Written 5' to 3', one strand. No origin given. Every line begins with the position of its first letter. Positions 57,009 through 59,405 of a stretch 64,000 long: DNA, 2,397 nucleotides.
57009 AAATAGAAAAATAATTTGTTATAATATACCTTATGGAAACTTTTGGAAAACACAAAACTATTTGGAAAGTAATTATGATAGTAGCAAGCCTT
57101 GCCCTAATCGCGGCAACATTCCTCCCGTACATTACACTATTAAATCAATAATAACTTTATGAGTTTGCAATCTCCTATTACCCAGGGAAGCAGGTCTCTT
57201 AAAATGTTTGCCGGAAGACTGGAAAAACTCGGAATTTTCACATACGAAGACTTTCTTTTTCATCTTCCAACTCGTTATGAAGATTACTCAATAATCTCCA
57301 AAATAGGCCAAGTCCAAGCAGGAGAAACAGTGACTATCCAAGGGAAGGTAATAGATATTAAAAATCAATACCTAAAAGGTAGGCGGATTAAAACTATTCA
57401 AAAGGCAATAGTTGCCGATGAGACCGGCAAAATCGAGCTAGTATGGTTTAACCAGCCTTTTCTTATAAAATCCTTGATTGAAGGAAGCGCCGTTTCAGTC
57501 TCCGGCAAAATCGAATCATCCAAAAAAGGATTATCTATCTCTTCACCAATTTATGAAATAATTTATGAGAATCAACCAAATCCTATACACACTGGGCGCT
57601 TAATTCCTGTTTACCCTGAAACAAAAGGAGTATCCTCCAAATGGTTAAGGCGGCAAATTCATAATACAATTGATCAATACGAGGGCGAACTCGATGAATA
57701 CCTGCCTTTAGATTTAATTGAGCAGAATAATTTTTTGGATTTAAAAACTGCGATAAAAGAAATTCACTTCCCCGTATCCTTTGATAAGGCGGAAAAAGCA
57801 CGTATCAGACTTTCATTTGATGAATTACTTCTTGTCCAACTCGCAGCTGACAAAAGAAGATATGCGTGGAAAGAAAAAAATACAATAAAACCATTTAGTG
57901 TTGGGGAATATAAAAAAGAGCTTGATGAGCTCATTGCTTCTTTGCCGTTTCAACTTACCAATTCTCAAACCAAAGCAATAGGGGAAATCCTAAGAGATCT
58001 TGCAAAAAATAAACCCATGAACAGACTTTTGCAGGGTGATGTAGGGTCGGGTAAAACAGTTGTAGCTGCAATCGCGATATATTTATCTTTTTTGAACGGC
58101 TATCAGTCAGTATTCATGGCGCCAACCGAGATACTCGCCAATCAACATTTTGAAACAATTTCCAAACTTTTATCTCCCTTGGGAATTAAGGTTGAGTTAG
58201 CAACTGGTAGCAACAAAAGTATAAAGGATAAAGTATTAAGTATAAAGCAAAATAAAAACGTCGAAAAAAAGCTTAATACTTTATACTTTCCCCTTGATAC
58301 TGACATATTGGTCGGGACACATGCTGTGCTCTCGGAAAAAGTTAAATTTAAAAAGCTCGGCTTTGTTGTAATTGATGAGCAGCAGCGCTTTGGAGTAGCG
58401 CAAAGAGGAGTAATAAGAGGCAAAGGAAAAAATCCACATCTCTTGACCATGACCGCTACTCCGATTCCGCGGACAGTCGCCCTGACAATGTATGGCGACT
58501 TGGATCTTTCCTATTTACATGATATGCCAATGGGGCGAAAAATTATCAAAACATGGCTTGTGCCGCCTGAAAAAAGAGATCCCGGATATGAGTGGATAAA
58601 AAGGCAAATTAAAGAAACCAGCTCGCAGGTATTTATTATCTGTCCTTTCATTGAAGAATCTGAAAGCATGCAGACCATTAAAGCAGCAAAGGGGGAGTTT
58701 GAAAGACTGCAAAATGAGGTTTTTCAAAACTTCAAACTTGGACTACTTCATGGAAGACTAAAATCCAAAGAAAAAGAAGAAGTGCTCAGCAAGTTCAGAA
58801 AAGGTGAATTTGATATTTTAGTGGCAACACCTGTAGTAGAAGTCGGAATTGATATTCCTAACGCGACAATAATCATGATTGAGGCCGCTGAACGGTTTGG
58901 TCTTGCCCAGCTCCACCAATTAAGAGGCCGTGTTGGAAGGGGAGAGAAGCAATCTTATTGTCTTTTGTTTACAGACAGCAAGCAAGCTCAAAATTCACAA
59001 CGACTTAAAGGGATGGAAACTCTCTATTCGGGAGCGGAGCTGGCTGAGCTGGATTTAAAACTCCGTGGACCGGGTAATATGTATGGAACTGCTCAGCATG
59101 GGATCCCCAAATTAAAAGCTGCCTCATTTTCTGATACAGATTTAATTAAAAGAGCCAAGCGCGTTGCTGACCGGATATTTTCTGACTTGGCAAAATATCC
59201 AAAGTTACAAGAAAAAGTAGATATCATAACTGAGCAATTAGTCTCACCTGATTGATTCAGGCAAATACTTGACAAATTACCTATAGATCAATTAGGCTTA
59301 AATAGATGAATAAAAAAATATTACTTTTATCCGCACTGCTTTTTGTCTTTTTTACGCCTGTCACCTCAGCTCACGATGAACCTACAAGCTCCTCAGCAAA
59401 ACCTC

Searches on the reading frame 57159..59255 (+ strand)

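Call 35: search_protein_families(library=pfam, proteins=[window:57159-59255:+], max_evalue=0.001)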
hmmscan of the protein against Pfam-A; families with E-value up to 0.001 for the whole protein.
window:57159-59255:+ (698 aa): 8 families
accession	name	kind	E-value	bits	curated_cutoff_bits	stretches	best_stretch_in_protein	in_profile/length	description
PF00270.35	DEAD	-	4.5e-24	85.5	26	1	268-440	2-164/167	DEAD/DEAH box helicase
PF17191.10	RecG_wedge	-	1.2e-22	80.7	23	1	21-172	16-160/162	RecG wedge domain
PF00271.37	Helicase_C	-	2.5e-20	73.2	23.5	1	480-594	6-108/110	Helicase conserved C-terminal domain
PF04851.21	ResIII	-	1.5e-11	44.9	22.5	1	265-435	3-162/164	Type III restriction enzyme, res subunit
PF01336.31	tRNA_anti-codon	-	4.2e-10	39.9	27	1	58-130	1-70/75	OB-fold nucleic acid binding domain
PF19833.4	RecG_dom3_C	-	3.1e-07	30.8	26.8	1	625-676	4-57/87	ATP-dependent DNA helicase RecG, domain 3, C-terminal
PF22590.2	Cas3-like_C_2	-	1e-06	29.4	27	1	504-595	9-104/106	CRISPR-associated nuclease/helicase Cas3, C-terminal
PF07517.20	SecA_DEAD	-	0.00063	19.5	24.6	0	295-352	99-156/290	SecA DEAD-like domain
